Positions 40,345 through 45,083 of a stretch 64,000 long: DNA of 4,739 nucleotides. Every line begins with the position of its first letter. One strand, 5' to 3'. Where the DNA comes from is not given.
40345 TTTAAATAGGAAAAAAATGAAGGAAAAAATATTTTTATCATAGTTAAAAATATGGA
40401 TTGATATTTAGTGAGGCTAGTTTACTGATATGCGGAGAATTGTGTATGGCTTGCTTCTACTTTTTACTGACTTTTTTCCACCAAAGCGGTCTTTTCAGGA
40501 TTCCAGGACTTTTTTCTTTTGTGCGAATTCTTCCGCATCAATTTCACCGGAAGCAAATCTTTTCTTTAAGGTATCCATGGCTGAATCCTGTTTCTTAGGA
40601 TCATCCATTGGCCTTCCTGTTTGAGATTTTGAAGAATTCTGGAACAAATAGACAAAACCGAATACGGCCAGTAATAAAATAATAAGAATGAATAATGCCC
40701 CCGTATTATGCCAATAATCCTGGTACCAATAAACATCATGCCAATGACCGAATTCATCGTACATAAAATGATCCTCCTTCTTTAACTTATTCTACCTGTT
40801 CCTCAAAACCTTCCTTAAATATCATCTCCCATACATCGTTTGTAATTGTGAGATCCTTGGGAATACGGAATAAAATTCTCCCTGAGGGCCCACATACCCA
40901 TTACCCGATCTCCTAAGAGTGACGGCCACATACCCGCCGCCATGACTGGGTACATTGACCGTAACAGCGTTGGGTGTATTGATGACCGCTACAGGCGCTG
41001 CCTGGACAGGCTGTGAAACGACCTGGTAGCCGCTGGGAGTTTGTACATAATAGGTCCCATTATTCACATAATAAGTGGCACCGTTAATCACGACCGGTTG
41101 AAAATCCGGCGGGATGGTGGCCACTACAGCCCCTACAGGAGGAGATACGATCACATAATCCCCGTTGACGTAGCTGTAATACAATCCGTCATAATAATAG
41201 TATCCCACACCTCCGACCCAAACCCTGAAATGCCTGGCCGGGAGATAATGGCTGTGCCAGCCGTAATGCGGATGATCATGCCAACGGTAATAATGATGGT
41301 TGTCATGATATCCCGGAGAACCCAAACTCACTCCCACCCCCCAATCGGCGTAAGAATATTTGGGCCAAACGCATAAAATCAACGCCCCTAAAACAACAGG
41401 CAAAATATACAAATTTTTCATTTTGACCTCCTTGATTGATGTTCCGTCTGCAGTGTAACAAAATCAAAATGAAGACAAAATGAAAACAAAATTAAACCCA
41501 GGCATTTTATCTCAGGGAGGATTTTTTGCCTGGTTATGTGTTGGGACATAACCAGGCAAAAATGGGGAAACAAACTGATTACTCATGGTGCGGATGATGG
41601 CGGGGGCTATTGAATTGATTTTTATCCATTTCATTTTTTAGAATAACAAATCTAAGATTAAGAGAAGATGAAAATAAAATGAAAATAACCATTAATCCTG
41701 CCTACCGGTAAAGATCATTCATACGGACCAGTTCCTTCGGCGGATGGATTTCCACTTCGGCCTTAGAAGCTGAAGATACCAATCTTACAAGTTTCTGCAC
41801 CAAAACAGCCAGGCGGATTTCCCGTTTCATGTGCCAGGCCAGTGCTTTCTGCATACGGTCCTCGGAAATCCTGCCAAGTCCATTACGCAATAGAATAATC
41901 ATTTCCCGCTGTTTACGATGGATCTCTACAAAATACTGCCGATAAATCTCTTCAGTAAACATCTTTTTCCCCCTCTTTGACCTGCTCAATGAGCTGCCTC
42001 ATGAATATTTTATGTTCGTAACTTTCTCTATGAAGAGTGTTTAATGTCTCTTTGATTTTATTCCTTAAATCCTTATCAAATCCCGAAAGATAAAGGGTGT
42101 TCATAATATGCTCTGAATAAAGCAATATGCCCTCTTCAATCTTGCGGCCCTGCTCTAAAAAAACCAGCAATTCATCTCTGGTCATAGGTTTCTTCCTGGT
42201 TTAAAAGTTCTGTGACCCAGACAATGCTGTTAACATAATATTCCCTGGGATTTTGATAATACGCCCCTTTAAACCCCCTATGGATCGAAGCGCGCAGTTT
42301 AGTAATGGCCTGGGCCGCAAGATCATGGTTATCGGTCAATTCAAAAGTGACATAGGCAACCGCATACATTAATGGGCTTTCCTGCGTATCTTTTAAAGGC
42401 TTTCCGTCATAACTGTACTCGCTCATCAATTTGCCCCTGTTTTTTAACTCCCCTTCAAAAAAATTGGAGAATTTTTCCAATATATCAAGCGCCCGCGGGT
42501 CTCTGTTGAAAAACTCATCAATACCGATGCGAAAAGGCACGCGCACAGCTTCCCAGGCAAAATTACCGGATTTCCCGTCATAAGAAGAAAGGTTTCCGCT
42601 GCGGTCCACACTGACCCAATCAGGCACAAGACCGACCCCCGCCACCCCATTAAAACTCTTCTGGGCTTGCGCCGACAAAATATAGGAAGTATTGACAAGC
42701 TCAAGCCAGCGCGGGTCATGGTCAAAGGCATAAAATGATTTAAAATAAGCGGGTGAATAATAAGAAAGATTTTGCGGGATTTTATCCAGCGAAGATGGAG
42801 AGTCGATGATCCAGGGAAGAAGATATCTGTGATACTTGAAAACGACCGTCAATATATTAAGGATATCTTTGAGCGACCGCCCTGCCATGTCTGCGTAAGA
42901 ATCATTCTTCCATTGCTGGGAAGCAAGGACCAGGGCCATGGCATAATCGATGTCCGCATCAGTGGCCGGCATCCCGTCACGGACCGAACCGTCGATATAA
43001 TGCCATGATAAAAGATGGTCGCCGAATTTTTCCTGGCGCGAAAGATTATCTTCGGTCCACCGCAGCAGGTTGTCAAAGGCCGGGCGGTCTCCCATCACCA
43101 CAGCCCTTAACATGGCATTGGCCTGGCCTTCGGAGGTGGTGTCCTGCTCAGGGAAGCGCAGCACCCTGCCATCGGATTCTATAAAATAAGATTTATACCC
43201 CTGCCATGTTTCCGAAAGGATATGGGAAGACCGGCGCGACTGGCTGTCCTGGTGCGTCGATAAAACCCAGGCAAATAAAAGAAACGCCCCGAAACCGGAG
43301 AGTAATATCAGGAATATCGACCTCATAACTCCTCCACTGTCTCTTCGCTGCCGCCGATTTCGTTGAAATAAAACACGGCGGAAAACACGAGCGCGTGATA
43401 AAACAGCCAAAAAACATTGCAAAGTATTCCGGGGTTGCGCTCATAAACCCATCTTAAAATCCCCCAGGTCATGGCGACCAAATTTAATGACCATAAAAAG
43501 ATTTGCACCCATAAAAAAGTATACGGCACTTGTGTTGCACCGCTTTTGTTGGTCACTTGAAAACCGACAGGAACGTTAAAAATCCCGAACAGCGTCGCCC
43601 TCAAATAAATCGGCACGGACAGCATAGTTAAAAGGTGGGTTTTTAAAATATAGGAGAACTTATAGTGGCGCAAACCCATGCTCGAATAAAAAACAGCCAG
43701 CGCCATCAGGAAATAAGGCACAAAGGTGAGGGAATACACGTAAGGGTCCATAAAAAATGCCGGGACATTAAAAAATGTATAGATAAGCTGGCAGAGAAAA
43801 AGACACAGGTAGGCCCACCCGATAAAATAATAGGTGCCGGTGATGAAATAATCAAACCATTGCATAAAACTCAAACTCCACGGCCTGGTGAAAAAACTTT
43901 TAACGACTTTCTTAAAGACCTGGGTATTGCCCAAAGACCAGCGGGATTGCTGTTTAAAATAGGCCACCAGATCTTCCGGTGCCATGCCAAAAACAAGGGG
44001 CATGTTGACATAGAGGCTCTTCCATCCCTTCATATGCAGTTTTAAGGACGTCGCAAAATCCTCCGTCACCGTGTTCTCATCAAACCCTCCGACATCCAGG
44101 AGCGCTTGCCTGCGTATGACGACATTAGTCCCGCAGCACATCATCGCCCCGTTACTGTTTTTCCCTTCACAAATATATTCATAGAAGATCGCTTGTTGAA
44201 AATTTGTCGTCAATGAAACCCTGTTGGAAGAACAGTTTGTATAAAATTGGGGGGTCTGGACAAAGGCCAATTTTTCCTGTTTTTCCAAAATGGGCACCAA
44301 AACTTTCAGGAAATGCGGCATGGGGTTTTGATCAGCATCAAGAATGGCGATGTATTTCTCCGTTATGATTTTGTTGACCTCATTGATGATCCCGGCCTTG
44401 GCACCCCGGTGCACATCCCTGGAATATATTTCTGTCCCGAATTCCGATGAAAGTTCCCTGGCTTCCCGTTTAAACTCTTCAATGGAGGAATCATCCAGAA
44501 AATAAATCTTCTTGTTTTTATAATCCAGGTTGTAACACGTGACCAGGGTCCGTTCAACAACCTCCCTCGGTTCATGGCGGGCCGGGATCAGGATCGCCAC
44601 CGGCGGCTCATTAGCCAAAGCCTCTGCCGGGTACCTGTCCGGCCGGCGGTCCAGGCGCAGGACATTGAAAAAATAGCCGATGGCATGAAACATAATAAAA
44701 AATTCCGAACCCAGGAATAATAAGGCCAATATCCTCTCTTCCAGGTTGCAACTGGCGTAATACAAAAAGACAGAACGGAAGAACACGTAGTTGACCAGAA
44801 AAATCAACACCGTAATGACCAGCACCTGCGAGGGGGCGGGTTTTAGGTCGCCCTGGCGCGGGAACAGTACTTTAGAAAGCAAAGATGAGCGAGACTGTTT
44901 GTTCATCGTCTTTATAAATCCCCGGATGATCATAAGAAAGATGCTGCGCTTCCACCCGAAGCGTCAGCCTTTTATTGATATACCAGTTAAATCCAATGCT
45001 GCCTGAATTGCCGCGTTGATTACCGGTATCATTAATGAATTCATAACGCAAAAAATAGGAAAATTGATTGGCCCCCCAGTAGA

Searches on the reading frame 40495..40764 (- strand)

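Call 6: search_protein_families(library=pfam, proteins=[window:40495-40764:-], max_evalue=0.01)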
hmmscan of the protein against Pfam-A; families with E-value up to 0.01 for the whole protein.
window:40495-40764:- (89 aa): 2 families
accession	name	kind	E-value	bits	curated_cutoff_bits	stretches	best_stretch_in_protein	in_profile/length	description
PF09851.14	SHOCT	-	9e-10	38.4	27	1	62-87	2-27/28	Short C-terminal domain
PF05120.17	GvpG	-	0.00016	22.2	30.6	1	46-88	20-62/67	Gas vesicle protein G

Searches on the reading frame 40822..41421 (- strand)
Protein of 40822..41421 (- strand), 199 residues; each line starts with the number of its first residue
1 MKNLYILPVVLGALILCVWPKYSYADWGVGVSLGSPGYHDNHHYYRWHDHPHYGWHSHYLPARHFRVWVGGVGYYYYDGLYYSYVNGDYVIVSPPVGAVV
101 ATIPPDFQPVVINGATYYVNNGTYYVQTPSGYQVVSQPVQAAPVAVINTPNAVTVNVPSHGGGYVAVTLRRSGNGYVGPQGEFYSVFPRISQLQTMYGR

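Call 6: search_protein_families(library=pfam, proteins=[window:40822-41421:-], max_evalue=0.01)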
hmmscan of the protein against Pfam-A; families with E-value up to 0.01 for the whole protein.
window:40822-41421:- (199 aa): 1 family
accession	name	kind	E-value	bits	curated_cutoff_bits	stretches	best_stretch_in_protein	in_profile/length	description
PF20125.4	DUF6515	-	9.8e-18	65.1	24.9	1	27-141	20-135/179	Family of unknown function (DUF6515)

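Call 21: search_protein_families(library=ncbifam, proteins=[window:40822-41421:-], max_evalue=0.001)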
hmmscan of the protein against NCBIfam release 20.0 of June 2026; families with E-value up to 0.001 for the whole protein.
window:40822-41421:- (199 aa): 0 families

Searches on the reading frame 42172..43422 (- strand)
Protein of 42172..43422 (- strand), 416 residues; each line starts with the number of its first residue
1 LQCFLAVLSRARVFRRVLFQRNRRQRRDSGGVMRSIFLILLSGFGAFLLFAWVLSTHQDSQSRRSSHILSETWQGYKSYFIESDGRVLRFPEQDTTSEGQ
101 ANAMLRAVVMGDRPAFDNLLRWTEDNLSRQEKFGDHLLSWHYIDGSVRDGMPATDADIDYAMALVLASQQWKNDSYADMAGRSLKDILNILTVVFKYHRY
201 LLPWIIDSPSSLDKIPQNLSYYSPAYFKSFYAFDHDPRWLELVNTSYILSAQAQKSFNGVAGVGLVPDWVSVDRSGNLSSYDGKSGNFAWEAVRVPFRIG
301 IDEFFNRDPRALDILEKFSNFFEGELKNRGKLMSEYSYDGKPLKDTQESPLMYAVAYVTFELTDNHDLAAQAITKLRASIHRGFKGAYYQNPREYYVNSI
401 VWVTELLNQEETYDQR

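Call 20: search_protein_families(library=pfam, proteins=[window:42172-43422:-], max_evalue=0.001)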
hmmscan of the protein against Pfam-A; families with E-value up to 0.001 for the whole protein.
window:42172-43422:- (416 aa): 1 family
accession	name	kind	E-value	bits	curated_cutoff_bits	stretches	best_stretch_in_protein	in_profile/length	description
PF01270.23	Glyco_hydro_8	-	6.6e-38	131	24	1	68-320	23-269/341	Glycosyl hydrolases family 8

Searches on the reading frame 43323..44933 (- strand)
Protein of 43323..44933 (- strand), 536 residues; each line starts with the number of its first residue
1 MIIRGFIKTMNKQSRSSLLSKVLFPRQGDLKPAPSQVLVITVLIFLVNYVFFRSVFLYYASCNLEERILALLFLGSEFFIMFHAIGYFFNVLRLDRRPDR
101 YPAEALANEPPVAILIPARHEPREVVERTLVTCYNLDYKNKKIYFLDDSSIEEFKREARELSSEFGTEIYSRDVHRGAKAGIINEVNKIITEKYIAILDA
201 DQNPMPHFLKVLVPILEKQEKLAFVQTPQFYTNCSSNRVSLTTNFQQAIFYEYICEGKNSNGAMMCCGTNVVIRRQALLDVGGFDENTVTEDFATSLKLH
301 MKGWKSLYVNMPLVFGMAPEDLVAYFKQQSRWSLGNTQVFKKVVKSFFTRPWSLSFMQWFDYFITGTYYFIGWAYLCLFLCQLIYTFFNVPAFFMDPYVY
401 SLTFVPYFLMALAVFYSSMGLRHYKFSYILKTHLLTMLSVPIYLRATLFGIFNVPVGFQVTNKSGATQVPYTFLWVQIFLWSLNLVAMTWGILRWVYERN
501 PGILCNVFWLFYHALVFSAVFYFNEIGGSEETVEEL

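Call 20: search_protein_families(library=pfam, proteins=[window:43323-44933:-], max_evalue=0.001)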
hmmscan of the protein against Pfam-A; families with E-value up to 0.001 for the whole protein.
window:43323-44933:- (536 aa): 6 families
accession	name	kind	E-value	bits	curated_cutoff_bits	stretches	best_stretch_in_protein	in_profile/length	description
PF13641.12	Glyco_tranf_2_3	-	1.2e-29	104.5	27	1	110-334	1-229/230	Glycosyltransferase like family 2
PF13632.12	Glyco_trans_2_3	-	6e-24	85.4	27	1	194-388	1-197/198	Glycosyl transferase family group 2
PF00535.33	Glycos_transf_2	-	1.4e-17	64.6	23.3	1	114-279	2-165/168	Glycosyl transferase family 2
PF13506.12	Glyco_transf_21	-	7.3e-09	35.8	21.7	1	182-333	22-173/174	Glycosyl transferase family 21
PF03552.20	Cellulose_synt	-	1.4e-06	27.6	24.7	1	287-487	420-638/722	Cellulose synthase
PF10111.15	Glyco_tranf_2_2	-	0.00021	21.3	27.3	1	139-300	28-200/276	Glycosyltransferase like family 2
